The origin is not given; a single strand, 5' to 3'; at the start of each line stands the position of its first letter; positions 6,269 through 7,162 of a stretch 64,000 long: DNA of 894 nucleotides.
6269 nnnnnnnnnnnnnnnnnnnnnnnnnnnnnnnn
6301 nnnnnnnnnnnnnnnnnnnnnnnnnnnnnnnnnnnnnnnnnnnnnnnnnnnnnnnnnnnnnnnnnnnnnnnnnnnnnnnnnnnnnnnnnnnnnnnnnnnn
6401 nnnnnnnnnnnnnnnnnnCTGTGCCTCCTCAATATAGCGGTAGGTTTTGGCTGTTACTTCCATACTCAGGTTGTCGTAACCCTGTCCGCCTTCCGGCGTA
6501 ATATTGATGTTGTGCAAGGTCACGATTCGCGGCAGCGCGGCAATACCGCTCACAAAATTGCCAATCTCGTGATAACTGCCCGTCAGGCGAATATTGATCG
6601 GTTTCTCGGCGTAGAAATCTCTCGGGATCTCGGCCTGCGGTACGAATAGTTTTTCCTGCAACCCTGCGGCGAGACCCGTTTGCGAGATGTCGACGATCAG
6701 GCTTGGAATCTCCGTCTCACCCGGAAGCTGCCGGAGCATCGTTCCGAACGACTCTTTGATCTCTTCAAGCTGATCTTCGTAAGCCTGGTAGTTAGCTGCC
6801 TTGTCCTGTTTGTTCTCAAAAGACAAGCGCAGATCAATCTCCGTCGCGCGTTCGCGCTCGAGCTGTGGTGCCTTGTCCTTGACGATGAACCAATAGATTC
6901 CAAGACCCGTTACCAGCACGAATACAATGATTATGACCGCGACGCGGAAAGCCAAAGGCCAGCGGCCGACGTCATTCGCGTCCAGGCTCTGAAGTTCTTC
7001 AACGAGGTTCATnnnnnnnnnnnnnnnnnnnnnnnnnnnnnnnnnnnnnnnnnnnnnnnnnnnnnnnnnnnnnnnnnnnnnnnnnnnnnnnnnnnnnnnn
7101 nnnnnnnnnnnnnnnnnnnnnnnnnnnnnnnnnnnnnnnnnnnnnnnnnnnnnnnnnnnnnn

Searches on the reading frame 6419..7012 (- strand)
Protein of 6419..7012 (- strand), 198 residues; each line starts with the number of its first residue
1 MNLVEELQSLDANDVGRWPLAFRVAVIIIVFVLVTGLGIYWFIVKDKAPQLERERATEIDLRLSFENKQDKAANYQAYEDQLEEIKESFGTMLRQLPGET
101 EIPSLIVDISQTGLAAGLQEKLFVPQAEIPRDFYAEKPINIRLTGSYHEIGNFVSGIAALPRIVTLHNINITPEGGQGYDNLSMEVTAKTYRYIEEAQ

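Call 41: find_encoding_contigs(protein=window:6419-7012:-, flank=10000, max_places=6)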
Protein window:6419-7012:- (198 aa): 19 contigs read that carry it; 6 places shown.
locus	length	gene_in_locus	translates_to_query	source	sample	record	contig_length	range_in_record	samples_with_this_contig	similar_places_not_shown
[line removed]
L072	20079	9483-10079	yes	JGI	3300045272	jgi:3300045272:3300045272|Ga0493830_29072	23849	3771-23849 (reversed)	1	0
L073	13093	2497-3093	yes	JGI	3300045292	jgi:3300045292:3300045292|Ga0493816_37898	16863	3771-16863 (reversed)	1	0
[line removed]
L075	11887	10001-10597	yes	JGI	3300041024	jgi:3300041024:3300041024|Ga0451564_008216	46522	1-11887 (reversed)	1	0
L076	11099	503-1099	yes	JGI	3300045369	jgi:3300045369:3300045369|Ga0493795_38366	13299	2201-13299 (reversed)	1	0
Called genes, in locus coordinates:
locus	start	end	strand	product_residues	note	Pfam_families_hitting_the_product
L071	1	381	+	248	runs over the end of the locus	PF13672:PP2C_2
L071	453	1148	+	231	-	PF01138:RNase_PH, PF03725:RNase_PH_C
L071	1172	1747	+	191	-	PF01725:Ham1p_like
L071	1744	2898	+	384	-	PF04055:Radical_SAM, PF06969:HemN_C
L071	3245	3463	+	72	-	PF01197:Ribosomal_L31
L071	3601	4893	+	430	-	PF00285:Citrate_synt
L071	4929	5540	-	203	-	-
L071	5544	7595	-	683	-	PF00912:Transgly, PF17092:PCB_OB, PF00905:Transpeptidase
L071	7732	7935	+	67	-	-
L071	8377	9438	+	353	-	PF11104:PilM_2, PF06723:MreB_Mbl (faint), PF14450:FtsA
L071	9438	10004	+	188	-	PF05137:PilN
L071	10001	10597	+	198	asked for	PF04350:PilO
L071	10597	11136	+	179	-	PF04351:PilP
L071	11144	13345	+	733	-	PF11741:AMIN, PF07660:STN, PF21305:type_II_gspD_N0 (weak), PF03958:Secretin_N, PF00263:Secretin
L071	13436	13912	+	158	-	PF01202:SKI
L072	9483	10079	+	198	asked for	PF04350:PilO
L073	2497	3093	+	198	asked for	PF04350:PilO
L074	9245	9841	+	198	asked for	PF04350:PilO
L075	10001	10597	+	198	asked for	PF04350:PilO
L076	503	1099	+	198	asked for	PF04350:PilO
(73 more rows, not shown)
